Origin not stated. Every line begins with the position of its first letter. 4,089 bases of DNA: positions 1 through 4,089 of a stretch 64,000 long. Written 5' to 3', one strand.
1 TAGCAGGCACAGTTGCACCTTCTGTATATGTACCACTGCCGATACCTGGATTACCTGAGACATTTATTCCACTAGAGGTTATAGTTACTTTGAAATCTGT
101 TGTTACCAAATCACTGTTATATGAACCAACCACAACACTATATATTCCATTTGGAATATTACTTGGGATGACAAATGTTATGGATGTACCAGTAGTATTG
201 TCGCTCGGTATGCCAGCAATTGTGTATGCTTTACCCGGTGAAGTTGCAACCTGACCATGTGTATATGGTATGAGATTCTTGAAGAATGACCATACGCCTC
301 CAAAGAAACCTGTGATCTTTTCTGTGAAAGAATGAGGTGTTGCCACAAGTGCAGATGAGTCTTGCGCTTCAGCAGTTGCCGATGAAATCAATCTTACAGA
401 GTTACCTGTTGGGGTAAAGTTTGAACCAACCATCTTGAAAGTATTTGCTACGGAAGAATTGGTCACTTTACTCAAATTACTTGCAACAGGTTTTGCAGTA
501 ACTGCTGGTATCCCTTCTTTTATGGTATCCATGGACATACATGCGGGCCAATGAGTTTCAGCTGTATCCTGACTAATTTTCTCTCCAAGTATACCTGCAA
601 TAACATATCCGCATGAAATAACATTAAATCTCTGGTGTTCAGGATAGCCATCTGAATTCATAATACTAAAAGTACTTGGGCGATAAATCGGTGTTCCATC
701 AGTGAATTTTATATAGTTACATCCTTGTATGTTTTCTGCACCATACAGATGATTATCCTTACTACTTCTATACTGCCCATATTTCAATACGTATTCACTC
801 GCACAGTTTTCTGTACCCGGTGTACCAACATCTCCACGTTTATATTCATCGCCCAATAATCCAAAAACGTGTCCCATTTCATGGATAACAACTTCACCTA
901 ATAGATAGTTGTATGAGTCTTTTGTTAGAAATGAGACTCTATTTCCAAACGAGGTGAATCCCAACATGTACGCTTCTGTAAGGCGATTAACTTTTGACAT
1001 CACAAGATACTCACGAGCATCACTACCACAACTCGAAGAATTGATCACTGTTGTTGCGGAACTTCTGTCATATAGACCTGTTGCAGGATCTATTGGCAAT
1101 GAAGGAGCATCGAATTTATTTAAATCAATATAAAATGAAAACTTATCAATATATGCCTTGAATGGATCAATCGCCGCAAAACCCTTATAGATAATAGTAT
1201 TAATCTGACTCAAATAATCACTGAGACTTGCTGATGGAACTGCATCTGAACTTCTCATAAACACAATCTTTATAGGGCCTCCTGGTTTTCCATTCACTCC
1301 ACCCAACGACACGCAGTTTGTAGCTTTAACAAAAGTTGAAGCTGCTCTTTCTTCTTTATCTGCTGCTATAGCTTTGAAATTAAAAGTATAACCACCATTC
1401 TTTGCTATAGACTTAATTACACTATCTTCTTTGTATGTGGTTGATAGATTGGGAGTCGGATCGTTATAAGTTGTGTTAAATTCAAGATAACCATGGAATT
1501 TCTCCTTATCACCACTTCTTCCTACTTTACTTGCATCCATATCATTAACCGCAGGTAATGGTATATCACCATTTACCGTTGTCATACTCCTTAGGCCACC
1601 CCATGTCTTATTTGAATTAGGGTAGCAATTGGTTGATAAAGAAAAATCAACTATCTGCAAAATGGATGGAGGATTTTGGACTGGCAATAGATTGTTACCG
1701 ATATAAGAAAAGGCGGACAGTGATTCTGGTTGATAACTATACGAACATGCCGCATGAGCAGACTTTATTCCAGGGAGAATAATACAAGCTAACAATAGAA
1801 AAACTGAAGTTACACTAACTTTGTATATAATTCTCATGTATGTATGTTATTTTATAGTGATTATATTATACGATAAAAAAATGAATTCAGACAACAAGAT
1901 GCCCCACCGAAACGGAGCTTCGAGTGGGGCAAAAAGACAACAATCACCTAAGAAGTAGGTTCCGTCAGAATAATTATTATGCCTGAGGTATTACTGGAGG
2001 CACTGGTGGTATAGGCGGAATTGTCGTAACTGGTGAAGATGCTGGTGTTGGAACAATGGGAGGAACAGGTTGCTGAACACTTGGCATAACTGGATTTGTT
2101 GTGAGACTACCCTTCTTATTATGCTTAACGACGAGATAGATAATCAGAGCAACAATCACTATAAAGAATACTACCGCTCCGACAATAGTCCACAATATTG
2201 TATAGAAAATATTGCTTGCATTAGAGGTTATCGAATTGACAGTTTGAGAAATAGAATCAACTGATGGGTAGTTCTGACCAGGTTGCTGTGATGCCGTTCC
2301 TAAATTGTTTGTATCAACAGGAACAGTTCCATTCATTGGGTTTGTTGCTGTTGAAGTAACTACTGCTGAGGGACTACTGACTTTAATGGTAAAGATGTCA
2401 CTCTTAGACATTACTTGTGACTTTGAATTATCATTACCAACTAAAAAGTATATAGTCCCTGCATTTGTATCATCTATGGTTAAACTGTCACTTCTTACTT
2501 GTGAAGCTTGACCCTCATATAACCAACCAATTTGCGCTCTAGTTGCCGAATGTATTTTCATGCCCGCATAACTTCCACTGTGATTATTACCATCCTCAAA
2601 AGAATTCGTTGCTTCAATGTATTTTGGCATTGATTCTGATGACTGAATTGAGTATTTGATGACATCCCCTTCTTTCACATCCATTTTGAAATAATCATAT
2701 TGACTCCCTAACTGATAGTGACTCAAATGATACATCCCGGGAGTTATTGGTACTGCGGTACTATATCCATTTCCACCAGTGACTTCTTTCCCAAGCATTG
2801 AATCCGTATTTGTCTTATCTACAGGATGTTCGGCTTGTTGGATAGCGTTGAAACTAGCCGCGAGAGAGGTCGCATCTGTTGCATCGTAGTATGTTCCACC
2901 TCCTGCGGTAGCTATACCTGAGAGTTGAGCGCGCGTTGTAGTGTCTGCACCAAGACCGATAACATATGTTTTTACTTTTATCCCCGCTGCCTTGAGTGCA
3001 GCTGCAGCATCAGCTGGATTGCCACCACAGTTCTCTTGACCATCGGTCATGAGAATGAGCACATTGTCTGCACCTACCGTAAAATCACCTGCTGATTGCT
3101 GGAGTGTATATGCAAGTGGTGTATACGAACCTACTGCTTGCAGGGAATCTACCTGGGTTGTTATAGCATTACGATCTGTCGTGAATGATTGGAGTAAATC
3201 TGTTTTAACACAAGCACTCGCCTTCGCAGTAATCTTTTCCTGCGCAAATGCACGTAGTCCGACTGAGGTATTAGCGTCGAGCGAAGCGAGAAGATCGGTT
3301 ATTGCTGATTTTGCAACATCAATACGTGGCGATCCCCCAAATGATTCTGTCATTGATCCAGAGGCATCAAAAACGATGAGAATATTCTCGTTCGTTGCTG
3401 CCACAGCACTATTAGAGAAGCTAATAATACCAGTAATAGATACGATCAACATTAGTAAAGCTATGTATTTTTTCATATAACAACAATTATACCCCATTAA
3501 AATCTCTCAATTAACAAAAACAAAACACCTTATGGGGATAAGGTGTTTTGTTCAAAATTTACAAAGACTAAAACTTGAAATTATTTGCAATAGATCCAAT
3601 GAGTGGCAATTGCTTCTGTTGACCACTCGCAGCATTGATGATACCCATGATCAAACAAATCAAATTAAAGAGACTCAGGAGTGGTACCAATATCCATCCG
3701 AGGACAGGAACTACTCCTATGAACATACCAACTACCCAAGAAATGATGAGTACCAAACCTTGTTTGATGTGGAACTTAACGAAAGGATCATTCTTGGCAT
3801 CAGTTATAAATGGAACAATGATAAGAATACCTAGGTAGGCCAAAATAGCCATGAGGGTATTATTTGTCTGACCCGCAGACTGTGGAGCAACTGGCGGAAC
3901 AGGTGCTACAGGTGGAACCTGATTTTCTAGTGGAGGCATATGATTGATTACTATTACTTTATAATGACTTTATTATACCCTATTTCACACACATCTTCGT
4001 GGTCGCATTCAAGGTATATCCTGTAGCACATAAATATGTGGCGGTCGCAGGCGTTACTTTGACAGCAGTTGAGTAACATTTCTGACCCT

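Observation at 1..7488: Surface-protein cluster: two paralogous HExxH metalloproteases with Cys-repeat tails flanking a VWA anchor protein; evidence of recent duplication or gene conversion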

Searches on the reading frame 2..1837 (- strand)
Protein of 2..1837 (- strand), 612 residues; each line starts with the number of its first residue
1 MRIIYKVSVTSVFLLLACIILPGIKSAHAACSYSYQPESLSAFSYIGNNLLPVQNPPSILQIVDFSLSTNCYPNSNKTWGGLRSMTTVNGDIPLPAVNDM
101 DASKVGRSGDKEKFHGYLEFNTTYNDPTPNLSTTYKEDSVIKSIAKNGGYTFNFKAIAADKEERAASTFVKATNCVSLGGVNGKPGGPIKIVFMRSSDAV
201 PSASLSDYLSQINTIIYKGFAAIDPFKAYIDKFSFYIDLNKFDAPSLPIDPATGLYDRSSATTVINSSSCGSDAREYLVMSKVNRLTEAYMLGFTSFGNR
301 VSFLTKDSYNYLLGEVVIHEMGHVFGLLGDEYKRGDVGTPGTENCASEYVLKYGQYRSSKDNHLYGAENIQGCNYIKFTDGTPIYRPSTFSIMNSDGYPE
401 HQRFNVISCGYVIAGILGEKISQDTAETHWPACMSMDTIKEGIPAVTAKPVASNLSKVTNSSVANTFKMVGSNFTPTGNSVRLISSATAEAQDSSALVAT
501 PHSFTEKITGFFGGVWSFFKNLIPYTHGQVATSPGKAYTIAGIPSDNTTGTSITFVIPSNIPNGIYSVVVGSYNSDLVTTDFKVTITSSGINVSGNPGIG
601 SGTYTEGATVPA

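Call 5: search_protein_families(library=pfam, proteins=[window:2-1837:-], max_evalue=0.1)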
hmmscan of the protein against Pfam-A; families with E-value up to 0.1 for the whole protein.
window:2-1837:- (612 aa): 2 families
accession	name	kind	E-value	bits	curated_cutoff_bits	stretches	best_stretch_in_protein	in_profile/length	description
PF09471.16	Peptidase_M64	-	0.002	17.8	26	1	305-337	134-166/302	IgA Peptidase M64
PF01835.25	MG2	-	0.077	13.8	32.8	0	541-584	51-96/96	MG2 domain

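Call 6: search_protein_families(library=ncbifam, proteins=[window:2-1837:-], max_evalue=0.1)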
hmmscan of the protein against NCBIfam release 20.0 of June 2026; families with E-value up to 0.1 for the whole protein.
window:2-1837:- (612 aa): 1 family
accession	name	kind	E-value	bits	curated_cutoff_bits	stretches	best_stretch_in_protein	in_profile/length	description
TIGR03296.1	M6dom_TIGR03296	domain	0.012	15.5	110.8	1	276-339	128-191/286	M6 family metalloprotease domain-containing protein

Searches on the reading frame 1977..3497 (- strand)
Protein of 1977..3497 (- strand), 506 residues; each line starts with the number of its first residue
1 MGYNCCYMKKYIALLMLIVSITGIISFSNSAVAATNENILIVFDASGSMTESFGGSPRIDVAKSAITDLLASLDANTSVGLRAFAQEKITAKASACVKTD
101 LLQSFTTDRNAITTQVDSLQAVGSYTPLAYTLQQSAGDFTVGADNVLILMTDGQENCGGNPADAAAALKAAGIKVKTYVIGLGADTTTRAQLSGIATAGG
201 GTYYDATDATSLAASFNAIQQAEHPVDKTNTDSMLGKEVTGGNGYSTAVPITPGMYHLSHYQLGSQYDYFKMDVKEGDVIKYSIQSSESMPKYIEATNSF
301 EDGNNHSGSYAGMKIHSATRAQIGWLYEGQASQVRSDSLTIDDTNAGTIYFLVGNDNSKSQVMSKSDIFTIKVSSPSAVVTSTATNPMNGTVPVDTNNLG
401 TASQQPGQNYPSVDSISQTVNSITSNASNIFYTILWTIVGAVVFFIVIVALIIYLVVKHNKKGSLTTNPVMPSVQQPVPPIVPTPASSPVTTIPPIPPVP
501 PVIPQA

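Call 5: search_protein_families(library=pfam, proteins=[window:1977-3497:-], max_evalue=0.1)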
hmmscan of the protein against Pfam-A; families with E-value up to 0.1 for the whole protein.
window:1977-3497:- (506 aa): 8 families
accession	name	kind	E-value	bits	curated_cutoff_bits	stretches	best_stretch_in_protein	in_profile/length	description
PF00092.34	VWA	-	4e-14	53.6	23.8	1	38-214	1-170/174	von Willebrand factor type A domain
PF13519.12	VWA_2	-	2.9e-07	31.5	27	1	39-154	1-107/107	von Willebrand factor type A domain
PF13768.12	VWA_3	-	4.6e-06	27.2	27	1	38-204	2-154/155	von Willebrand factor type A domain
PF22571.1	LiaI-LiaF-TM_PspC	-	0.00069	19.8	27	1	414-457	10-52/142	PspC transmembrane region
PF02009.21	RIFIN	-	0.0062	16.9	32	1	384-462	237-312/327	Rifin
PF06024.17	Orf78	-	0.0089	16.7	29.4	1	405-467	38-96/101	Orf78 (ac78)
PF19167.5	DUF5849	-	0.028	14.6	26.9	1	436-484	2-53/200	Family of unknown function (DUF5849)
PF05473.18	UL45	-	0.084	12.9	27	0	411-456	22-65/191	UL45 protein, carbohydrate-binding C-type lectin-like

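Call 6: search_protein_families(library=ncbifam, proteins=[window:1977-3497:-], max_evalue=0.1)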
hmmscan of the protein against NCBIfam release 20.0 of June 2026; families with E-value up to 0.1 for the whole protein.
window:1977-3497:- (506 aa): 7 families
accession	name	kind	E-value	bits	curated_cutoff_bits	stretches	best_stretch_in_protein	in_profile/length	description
NF047508.1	VWA_BatA_Lepto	exception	4.3e-10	39.1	380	1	10-224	61-274/315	VWA domain-containing protein BatA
TIGR02442.1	Cob-chelat-sub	hypoth_equivalog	1.3e-06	27.2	779.45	1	37-204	473-638/641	putative cobaltochelatase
NF010238.0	PRK13685.1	subfamily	0.00059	19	432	1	12-221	74-296/335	hypothetical protein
TIGR01477.1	RIFIN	paralog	0.012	15.4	176.95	1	412-462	293-341/356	variant surface antigen, rifin family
NF006283.1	PRK08455.1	equivalog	0.018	14.7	187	1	433-471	18-56/182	flagellar basal body-associated protein FliL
NF033757.1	gliding_CglB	equivalog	0.023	13.7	200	0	164-200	243-280/402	adventurous gliding motility lipoprotein CglB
NF045742.1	MPN163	equivalog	0.066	13.4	100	1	415-459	32-77/154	MPN163 family protein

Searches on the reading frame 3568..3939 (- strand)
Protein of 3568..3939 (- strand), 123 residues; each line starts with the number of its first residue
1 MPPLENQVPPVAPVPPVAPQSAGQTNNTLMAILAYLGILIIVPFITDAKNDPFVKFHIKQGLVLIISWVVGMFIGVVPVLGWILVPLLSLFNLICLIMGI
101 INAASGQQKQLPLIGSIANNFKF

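Call 5: search_protein_families(library=pfam, proteins=[window:3568-3939:-], max_evalue=0.1)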
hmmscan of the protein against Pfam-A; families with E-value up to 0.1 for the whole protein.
window:3568-3939:- (123 aa): 1 family
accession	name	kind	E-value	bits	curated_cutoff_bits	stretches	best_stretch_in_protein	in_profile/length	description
PF09685.15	DUF4870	-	3.3e-08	33.9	25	1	40-114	23-103/107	Domain of unknown function (DUF4870)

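Call 6: search_protein_families(library=ncbifam, proteins=[window:3568-3939:-], max_evalue=0.1)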
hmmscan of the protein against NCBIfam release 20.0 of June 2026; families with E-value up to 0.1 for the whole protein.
window:3568-3939:- (123 aa): 0 families
